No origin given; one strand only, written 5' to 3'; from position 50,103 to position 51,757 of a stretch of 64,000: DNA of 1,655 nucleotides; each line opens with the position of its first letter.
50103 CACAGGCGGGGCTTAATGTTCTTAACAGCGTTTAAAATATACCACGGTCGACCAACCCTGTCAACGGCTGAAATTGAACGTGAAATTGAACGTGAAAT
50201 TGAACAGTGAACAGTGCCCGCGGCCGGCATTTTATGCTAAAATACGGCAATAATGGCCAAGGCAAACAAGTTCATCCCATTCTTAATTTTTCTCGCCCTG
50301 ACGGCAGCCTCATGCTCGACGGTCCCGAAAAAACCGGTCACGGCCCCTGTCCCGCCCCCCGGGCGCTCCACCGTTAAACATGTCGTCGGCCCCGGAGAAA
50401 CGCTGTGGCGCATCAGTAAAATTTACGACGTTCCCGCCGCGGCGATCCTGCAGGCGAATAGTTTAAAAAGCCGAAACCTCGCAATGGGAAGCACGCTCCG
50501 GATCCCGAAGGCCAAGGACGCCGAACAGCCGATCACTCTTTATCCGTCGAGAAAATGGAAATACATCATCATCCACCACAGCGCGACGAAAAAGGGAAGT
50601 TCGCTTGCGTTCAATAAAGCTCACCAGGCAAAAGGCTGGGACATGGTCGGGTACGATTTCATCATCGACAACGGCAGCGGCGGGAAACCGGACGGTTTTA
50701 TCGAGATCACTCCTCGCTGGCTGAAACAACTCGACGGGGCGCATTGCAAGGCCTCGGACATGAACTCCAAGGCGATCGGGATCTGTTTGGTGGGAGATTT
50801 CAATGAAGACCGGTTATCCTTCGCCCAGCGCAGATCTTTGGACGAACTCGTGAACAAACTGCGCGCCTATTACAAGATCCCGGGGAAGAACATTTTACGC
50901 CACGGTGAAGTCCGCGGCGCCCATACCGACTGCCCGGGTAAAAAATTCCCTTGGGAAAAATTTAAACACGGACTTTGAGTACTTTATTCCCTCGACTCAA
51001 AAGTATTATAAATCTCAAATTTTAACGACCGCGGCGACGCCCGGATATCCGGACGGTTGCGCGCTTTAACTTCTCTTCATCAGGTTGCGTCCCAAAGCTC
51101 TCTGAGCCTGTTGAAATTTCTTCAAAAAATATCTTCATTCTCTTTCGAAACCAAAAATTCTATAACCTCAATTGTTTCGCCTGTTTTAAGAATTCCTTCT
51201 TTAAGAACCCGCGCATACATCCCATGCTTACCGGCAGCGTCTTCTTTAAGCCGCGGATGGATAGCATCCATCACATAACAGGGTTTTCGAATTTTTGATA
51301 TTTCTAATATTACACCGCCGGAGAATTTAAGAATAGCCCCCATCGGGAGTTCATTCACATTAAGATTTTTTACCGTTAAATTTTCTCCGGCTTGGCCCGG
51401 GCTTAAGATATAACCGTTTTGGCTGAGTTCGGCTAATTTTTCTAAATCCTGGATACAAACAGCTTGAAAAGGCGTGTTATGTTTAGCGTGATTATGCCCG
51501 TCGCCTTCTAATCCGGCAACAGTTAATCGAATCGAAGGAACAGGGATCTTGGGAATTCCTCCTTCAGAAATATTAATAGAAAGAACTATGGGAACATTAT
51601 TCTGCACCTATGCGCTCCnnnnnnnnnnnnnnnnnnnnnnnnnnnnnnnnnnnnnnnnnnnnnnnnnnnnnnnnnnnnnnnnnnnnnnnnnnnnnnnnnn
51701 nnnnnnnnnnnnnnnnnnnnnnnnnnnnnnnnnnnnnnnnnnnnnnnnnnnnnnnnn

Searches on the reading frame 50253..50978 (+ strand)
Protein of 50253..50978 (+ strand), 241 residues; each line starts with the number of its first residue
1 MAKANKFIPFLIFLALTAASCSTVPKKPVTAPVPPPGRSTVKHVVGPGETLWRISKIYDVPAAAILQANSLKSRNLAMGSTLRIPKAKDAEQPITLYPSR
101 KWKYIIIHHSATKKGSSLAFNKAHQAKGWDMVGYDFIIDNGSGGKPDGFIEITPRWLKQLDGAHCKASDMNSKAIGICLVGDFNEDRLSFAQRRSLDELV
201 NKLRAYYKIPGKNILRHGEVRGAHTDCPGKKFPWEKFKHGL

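Call 12: find_encoding_contigs(protein=window:50253-50978:+, flank=3000, max_places=6)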
Protein window:50253-50978:+ (241 aa): 3 contigs read that carry it; 3 places shown.
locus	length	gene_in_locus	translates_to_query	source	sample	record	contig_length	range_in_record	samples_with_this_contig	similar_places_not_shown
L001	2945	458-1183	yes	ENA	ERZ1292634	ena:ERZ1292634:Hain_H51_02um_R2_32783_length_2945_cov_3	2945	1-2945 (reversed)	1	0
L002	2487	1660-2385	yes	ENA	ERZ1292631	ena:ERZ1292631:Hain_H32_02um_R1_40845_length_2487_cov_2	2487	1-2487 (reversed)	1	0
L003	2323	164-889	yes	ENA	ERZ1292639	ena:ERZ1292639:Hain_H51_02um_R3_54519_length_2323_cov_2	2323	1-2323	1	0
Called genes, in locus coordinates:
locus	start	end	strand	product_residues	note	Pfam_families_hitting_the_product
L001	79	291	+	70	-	-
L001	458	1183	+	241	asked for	PF01476:LysM, PF01510:Amidase_2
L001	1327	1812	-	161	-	PF03473:MOSC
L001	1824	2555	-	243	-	PF00902:TatC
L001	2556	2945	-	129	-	?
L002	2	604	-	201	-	?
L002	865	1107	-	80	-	-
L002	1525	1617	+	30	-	-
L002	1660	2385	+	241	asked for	PF01476:LysM, PF01510:Amidase_2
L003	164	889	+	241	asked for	PF01476:LysM, PF01510:Amidase_2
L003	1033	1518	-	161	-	PF03473:MOSC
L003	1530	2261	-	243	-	PF00902:TatC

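Call 14: search_protein_families(library=ncbifam, proteins=[window:50253-50978:+], max_evalue=0.1)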
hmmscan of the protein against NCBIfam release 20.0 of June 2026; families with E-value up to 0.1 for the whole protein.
window:50253-50978:+ (241 aa): 10 families
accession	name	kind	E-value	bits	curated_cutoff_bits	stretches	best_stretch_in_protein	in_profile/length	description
NF008758.0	PRK11789.1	equivalog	1.6e-05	24.4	143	1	166-239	108-180/190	1,6-anhydro-N-acetylmuramyl-L-alanine amidase AmpD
NF010723.1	PRK14125.1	equivalog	0.00099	19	60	1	8-85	7-85/87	cell division suppressor protein YneA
TIGR02899.1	spore_safA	subfamily_domain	0.0038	17.1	67.85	1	45-75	1-32/44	SafA/ExsA family spore coat assembly protein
NF008050.0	PRK10783.1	equivalog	0.0054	15.1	508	1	41-92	344-395/457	murein transglycosylase D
NF004974.0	PRK06347.1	equivalog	0.0063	15.6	701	1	44-88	483-527/592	1,4-beta-N-acetylmuramoylhydrolase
NF047755.1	LIC_10271_M23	exception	0.0067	16.2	180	1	38-89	22-74/207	LIC_10271 family cell wall hydrolase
NF041208.1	celldiv_DipM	equivalog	0.0078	15.5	740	1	25-92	168-235/419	cell division endopeptidase DipM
NF050804.1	CellDivDipMCaul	equivalog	0.021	13.6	900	1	35-89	179-234/634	cell division endopeptidase DipM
NF010495.0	PRK13914.1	equivalog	0.026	13.5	647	1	22-90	181-249/481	invasion associated endopeptidase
NF040979.1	Ve_Ilp_Nterm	equivalog_domain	0.06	11.7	1125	1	12-71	59-119/550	inverse autotransporter adhesin Ilp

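Call 15: find_related_loci(query=window:50253-50978:+, collection=genome_contigs, flank=4000)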
Query window:50253-50978:+ (241 aa) in genome_contigs; peptide patterns used: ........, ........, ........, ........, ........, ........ (x = any residue, [..] = any of these).
174 stretches matched a pattern; 126 encode a relative of the query (tblastn E <= 1e-3); the best 80 are kept; 80 distinct loci.
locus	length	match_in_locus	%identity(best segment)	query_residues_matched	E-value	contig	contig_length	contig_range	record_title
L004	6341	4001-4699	58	10-241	5e-90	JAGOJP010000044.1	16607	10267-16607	MAG: Candidatus Omnitrophota bacterium isolate Go_SlDig_bin_317 Go_SlDig_10041_length_16607_cov_4.940777, whole genome s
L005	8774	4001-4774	55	7-241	2e-89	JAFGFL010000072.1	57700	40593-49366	MAG: Candidatus Omnitrophota bacterium isolate Zod_Metabat.1316 k87_11662438, whole genome shotgun sequence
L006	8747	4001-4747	57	10-241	4e-89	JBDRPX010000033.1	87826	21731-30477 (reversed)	MAG: Candidatus Omnitrophota bacterium isolate MEGAHIT-group-2.14 k141_1389272, whole genome shotgun sequence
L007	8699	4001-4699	57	10-241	4e-89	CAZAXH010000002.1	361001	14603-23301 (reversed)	MAG TPA_asm: uncultured Planctomycetales bacterium isolate binchicken_co117_398 genome assembly, contig: NODE_11_length_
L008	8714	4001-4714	60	4-238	7e-89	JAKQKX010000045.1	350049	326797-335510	MAG: Candidatus Omnitrophota bacterium isolate USDV_maxbin.135_sub k141_170717, whole genome shotgun sequence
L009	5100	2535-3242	57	10-241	7e-88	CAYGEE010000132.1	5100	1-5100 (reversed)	MAG TPA_asm: uncultured Planctomycetales bacterium isolate ERP113451_co3_410 genome assembly, contig: NODE_16385_length_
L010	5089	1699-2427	58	1-241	1e-86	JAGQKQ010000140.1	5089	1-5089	MAG: Candidatus Omnitrophota bacterium isolate HKST-UBA08 NODE_140_length_5089_cov_3.207103, whole genome shotgun sequen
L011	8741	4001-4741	56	8-241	7e-86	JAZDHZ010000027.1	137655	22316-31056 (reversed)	MAG: Candidatus Omnitrophota bacterium isolate MEGAHIT-group-0.379 k141_5872030, whole genome shotgun sequence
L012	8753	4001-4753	55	1-241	5e-85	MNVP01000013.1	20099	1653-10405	MAG: Candidatus Omnitrophica bacterium CG1_02_40_15 cg1_0.2_scaffold_2203_c, whole genome shotgun sequence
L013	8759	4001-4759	55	2-241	6e-85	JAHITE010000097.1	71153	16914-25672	MAG: Candidatus Omnitrophota bacterium isolate MM_PC_MetaG.mb.2 MM_PC_MetaG.mb.2_k141_1485567, whole genome shotgun sequ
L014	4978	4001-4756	53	6-241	2e-83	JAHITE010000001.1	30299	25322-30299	MAG: Candidatus Omnitrophota bacterium isolate MM_PC_MetaG.mb.2 MM_PC_MetaG.mb.2_k141_27855, whole genome shotgun sequen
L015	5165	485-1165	59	21-238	5e-83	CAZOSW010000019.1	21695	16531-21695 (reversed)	MAG TPA_asm: uncultured Planctomycetales bacterium isolate SRP178699_co1_577 genome assembly, contig: NODE_2874_length_2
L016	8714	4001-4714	56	11-237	6e-83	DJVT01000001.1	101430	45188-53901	MAG TPA_asm: Candidatus Omnitrophica bacterium UBA6249 UBA6249_contig_12821, whole genome shotgun sequence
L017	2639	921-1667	53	3-241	9e-85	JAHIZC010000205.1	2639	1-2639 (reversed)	MAG: Candidatus Omnitrophota bacterium isolate Modern_marine.mb.16 Modern_marine.mb.16_k141_2235323, whole genome shotgu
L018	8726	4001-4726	52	3-241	1e-82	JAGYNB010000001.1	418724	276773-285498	MAG: Candidatus Omnitrophota bacterium isolate M55B134 1, whole genome shotgun sequence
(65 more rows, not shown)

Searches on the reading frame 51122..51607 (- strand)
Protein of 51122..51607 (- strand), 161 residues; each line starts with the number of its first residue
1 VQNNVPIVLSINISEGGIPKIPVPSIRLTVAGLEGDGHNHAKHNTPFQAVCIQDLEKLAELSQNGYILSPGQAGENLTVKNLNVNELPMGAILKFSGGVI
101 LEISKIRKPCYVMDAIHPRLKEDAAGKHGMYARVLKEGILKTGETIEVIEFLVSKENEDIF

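Call 13: search_protein_families(library=pfam, proteins=[window:51122-51607:-], max_evalue=0.1)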
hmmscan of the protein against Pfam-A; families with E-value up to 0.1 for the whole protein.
window:51122-51607:- (161 aa): 1 family
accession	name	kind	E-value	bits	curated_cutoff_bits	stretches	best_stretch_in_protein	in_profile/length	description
PF03473.23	MOSC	-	7.1e-13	49.1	22.7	1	42-147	4-120/120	MOSC domain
